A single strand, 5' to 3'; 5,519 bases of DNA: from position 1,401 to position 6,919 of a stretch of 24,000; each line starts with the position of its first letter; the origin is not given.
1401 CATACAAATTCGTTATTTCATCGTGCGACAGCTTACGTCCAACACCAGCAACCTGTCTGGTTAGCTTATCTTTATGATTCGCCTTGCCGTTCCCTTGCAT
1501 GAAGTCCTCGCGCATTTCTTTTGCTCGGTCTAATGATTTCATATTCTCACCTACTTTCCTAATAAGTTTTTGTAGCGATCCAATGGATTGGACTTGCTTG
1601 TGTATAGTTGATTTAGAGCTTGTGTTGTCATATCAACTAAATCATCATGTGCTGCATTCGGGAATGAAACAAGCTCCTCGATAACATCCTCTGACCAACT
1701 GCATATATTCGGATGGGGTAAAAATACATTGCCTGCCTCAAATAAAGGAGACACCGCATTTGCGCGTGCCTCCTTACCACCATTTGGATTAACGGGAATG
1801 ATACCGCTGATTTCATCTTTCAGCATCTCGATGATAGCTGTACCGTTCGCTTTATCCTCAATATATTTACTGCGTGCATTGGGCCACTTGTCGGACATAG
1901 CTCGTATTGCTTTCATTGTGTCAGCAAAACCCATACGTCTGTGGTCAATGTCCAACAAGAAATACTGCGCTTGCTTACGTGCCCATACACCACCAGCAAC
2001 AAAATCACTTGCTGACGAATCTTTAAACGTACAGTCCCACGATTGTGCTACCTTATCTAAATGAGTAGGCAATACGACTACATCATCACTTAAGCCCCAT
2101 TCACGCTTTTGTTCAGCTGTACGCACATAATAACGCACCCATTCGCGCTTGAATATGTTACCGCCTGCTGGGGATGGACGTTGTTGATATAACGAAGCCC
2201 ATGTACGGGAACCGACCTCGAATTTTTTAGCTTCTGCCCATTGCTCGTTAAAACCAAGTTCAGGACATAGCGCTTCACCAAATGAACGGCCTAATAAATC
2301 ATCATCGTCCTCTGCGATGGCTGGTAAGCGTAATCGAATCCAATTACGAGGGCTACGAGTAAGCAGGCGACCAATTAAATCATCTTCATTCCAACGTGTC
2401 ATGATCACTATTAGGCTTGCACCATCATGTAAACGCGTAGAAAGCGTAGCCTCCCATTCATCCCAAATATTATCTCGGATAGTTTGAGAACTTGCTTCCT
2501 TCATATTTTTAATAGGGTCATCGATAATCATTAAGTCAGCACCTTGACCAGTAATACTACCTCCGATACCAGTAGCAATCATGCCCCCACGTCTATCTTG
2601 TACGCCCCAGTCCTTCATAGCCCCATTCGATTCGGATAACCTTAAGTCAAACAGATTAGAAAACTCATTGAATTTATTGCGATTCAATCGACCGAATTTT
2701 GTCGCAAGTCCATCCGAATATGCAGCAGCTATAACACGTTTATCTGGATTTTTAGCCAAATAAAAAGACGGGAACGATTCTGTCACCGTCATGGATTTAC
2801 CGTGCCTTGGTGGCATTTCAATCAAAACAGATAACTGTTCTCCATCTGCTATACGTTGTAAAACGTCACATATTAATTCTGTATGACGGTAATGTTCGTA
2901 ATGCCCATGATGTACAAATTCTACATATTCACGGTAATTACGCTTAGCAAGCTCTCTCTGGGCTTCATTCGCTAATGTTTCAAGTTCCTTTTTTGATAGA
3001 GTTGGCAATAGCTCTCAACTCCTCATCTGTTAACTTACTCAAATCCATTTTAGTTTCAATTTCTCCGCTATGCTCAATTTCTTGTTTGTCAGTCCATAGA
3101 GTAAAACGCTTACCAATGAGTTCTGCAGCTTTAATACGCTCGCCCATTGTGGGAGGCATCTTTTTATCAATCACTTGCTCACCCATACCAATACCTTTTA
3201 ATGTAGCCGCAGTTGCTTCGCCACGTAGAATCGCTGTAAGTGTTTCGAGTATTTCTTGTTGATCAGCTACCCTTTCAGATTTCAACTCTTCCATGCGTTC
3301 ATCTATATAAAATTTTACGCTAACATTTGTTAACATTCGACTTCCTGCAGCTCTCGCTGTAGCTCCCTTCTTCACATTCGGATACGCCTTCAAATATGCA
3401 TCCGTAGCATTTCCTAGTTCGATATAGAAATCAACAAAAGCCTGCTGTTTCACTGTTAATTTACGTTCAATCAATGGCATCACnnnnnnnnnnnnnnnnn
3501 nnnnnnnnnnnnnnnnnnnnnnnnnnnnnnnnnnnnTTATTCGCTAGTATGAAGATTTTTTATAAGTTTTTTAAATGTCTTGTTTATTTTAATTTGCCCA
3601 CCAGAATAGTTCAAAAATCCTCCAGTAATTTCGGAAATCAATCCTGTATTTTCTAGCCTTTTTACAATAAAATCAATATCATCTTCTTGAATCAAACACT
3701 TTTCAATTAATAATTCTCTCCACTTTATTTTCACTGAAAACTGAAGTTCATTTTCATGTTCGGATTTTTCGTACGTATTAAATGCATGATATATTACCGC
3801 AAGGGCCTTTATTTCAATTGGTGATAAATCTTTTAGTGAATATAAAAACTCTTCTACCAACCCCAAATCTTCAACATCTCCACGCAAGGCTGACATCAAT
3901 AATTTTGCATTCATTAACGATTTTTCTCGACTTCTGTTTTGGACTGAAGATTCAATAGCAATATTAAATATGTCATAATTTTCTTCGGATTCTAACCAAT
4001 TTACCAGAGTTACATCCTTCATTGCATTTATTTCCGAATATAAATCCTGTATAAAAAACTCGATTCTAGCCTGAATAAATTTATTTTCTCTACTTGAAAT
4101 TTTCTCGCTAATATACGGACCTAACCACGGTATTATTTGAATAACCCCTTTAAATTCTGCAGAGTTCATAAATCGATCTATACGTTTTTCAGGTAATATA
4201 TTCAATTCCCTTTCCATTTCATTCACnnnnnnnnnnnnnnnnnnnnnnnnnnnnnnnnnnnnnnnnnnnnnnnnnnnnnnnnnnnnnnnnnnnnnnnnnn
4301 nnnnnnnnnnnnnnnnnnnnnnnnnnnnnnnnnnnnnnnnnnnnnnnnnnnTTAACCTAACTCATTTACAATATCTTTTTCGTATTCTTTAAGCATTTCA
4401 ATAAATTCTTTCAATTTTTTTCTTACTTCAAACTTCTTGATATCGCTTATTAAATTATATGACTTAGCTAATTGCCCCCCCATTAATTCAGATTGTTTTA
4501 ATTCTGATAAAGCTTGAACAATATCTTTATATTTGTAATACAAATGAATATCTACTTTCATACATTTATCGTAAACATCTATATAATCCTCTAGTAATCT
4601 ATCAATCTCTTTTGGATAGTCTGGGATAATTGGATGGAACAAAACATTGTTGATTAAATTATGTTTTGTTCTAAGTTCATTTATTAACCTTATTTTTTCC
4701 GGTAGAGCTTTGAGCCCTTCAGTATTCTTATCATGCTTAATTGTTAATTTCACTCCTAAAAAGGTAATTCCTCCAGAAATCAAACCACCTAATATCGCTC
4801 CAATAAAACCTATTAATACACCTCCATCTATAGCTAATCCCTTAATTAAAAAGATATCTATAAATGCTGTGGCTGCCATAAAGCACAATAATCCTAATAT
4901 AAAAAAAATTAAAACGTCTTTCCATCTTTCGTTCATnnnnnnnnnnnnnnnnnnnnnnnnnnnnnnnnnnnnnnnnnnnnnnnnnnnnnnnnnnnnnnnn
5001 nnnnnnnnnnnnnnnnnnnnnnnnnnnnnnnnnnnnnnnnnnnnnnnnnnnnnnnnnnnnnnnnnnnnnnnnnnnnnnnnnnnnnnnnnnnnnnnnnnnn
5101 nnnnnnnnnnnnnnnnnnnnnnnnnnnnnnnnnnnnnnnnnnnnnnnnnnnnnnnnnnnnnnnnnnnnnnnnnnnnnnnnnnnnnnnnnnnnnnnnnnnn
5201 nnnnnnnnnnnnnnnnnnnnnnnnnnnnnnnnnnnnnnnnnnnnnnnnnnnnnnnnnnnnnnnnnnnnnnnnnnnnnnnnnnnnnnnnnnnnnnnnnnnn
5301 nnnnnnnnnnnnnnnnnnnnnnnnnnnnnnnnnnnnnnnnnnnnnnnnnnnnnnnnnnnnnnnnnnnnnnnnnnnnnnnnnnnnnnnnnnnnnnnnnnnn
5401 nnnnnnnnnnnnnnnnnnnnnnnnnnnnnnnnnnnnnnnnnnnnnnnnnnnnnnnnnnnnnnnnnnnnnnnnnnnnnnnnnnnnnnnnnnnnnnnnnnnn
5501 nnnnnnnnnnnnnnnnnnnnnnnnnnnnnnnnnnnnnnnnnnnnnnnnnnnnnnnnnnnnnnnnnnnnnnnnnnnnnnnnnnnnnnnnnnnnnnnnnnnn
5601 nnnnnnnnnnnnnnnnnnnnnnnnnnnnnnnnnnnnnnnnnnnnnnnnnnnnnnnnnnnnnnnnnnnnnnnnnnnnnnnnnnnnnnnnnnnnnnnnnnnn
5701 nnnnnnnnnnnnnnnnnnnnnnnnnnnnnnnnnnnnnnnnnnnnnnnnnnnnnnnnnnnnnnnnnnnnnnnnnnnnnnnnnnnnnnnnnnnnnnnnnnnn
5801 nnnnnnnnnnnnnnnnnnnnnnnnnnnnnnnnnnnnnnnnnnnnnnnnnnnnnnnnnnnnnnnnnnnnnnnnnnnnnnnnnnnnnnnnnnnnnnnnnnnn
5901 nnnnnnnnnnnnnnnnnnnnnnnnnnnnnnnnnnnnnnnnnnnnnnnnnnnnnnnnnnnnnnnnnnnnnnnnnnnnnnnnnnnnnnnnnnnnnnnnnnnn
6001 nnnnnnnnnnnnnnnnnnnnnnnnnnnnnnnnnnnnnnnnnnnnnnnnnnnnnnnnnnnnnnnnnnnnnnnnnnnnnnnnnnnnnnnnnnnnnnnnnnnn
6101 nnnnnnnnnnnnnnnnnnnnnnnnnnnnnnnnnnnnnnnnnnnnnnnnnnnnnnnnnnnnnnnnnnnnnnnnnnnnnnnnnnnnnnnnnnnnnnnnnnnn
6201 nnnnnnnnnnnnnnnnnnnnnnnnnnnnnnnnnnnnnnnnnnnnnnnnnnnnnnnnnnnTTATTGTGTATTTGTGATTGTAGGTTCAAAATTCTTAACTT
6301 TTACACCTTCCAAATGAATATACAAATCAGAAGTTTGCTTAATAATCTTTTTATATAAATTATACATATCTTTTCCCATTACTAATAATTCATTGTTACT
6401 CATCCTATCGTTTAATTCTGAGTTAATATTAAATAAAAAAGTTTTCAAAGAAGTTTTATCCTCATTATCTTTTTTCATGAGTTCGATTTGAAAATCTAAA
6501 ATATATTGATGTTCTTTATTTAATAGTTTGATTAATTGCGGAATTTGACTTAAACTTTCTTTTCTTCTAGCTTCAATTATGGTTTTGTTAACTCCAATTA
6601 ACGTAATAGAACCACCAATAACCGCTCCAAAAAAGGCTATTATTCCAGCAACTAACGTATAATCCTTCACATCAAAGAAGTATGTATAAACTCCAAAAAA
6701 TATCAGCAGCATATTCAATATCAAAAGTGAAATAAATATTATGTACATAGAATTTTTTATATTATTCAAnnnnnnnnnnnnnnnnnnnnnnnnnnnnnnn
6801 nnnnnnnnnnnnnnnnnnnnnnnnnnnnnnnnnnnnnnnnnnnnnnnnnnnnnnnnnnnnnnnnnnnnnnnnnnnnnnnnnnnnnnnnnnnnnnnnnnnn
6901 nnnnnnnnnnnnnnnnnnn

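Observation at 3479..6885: Three gene cassettes bounded by direct copies of the terS 5' junction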

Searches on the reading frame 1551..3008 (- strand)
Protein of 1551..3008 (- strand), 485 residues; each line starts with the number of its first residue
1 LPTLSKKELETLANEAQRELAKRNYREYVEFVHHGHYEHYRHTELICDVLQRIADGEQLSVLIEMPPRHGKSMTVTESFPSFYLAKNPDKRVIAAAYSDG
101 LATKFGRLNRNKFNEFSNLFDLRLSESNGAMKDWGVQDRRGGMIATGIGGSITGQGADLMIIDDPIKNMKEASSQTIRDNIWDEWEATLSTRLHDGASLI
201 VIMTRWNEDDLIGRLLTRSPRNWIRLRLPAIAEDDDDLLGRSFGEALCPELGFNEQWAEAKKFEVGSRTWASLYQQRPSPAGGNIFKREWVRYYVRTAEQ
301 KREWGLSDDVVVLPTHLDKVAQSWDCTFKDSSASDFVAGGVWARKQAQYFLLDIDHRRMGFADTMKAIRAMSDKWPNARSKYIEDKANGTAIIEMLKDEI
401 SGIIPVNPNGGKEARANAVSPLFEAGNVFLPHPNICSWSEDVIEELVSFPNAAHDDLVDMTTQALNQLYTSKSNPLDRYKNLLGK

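Call 8: search_protein_families(library=pfam, proteins=[window:1551-3008:-], max_evalue=0.01)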
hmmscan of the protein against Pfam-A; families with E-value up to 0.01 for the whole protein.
window:1551-3008:- (485 aa): 2 families
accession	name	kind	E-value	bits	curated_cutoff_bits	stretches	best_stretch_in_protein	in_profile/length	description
PF17289.8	Terminase_6C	-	8e-22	78.3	22.6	1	323-467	2-154/155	Terminase RNaseH-like domain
PF03237.21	Terminase_6N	-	3.5e-20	73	22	1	63-291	2-213/215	Terminase large subunit, T4likevirus-type, N-terminal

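Call 9: search_protein_families(library=phrogs, proteins=[window:1551-3008:-], max_evalue=0.01)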
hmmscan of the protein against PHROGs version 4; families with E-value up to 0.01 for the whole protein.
window:1551-3008:- (485 aa): 7 families
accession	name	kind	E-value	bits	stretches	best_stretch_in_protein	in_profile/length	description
phrog_38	-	head and packaging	1.3e-121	408.6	1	13-472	266-707/760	terminase large subunit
phrog_4758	-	head and packaging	6.6e-66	223.1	1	8-235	3-240/243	terminase large subunit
phrog_5573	-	head and packaging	1.9e-53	182.4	1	221-470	10-236/250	terminase large subunit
phrog_30251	-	head and packaging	2.7e-30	106.3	1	13-227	9-233/799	terminase large subunit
phrog_979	-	head and packaging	2e-13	50.9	1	280-472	410-603/642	terminase large subunit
phrog_12171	-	head and packaging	1.7e-07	32.3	1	407-472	37-99/110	terminase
phrog_8148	-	head and packaging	0.0006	21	1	10-67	5-64/64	terminase small subunit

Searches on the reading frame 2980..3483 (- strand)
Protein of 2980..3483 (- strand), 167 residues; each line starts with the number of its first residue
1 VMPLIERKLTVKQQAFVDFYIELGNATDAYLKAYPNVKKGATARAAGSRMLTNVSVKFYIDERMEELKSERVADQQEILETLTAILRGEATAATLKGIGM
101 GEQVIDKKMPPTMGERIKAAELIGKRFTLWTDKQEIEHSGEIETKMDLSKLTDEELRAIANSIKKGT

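Call 8: search_protein_families(library=pfam, proteins=[window:2980-3483:-], max_evalue=0.01)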
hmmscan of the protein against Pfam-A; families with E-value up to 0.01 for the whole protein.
window:2980-3483:- (167 aa): 1 family
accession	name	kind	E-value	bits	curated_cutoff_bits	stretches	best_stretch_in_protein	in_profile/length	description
PF03592.21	Terminase_2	-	2.5e-26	93.5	26.1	1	9-137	1-138/141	Terminase small subunit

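Call 9: search_protein_families(library=phrogs, proteins=[window:2980-3483:-], max_evalue=0.01)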
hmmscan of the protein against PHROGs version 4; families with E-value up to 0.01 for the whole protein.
window:2980-3483:- (167 aa): 5 families
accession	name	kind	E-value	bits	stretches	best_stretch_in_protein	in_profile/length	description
phrog_51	-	head and packaging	1.1e-41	144.3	1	6-155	86-239/261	terminase small subunit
phrog_17390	-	unknown function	3.6e-13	50.2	1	8-70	2-61/69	-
phrog_2606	-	head and packaging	1.8e-12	48.2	1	6-81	86-159/310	terminase small subunit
phrog_309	-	head and packaging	0.0016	19.5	1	129-163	249-288/319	terminase small subunit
phrog_5334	-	head and packaging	0.0076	17.4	0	10-125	18-110/162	terminase small subunit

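Call 10: search_protein_families(library=padloc, proteins=[window:2980-3483:-], max_evalue=0.01)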
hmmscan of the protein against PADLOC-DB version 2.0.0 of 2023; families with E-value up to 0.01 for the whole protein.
window:2980-3483:- (167 aa): 0 families

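Call 24: search_protein_families(library=ncbifam, proteins=[window:2980-3483:-], max_evalue=0.01)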
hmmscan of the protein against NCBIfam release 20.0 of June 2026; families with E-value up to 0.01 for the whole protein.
window:2980-3483:- (167 aa): 0 families

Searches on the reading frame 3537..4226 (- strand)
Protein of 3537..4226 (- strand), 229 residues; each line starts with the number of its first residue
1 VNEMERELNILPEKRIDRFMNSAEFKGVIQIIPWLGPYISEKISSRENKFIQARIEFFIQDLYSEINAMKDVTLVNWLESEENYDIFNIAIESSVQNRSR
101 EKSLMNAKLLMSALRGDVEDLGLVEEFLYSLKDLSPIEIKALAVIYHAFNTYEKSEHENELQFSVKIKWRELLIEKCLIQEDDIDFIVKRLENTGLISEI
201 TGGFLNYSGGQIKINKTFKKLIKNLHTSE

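Call 8: search_protein_families(library=pfam, proteins=[window:3537-4226:-], max_evalue=0.01)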
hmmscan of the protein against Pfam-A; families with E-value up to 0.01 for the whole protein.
window:3537-4226:- (229 aa): 0 families

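Call 9: search_protein_families(library=phrogs, proteins=[window:3537-4226:-], max_evalue=0.01)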
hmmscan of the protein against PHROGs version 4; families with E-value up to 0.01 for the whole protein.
window:3537-4226:- (229 aa): 0 families

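Call 10: search_protein_families(library=padloc, proteins=[window:3537-4226:-], max_evalue=0.01)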
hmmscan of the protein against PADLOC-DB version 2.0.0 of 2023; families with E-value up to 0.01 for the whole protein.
window:3537-4226:- (229 aa): 0 families

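Call 24: search_protein_families(library=ncbifam, proteins=[window:3537-4226:-], max_evalue=0.01)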
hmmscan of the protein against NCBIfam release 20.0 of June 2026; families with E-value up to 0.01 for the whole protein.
window:3537-4226:- (229 aa): 0 families

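Call 63: search_solved_structures(query=window:3537-4226:-, max_evalue=1)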
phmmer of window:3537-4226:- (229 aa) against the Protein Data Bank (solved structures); distinct sequences matched with E-value up to 1: 0.

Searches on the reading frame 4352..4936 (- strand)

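Call 8: search_protein_families(library=pfam, proteins=[window:4352-4936:-], max_evalue=0.01)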
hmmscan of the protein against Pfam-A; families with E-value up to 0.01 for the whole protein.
window:4352-4936:- (194 aa): 1 family
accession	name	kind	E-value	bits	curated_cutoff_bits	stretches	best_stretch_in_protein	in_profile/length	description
PF19675.4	ORC3_ins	-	0.006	17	28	1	115-186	78-151/232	Origin recognition complex subunit 3 insertion domain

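Call 9: search_protein_families(library=phrogs, proteins=[window:4352-4936:-], max_evalue=0.01)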
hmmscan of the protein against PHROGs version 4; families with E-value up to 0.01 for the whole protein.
window:4352-4936:- (194 aa): 0 families

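Call 10: search_protein_families(library=padloc, proteins=[window:4352-4936:-], max_evalue=0.01)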
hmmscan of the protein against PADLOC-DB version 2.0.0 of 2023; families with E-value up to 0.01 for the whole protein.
window:4352-4936:- (194 aa): 0 families

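Call 24: search_protein_families(library=ncbifam, proteins=[window:4352-4936:-], max_evalue=0.01)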
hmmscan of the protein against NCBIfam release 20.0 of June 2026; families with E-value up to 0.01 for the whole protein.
window:4352-4936:- (194 aa): 0 families

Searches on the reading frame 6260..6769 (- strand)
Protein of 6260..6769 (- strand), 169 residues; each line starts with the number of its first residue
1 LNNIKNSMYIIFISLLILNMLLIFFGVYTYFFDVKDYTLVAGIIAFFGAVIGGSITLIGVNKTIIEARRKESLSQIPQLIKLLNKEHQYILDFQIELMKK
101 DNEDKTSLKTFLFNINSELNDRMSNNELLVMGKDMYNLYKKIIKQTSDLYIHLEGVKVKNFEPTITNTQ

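Call 8: search_protein_families(library=pfam, proteins=[window:6260-6769:-], max_evalue=0.01)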
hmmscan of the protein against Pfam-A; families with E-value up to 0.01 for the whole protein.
window:6260-6769:- (169 aa): 0 families

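Call 9: search_protein_families(library=phrogs, proteins=[window:6260-6769:-], max_evalue=0.01)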
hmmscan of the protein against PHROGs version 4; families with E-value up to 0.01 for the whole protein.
window:6260-6769:- (169 aa): 0 families

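Call 10: search_protein_families(library=padloc, proteins=[window:6260-6769:-], max_evalue=0.01)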
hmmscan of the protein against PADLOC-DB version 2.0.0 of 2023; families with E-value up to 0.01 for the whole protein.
window:6260-6769:- (169 aa): 0 families

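Call 24: search_protein_families(library=ncbifam, proteins=[window:6260-6769:-], max_evalue=0.01)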
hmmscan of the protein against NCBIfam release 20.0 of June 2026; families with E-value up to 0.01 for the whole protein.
window:6260-6769:- (169 aa): 0 families
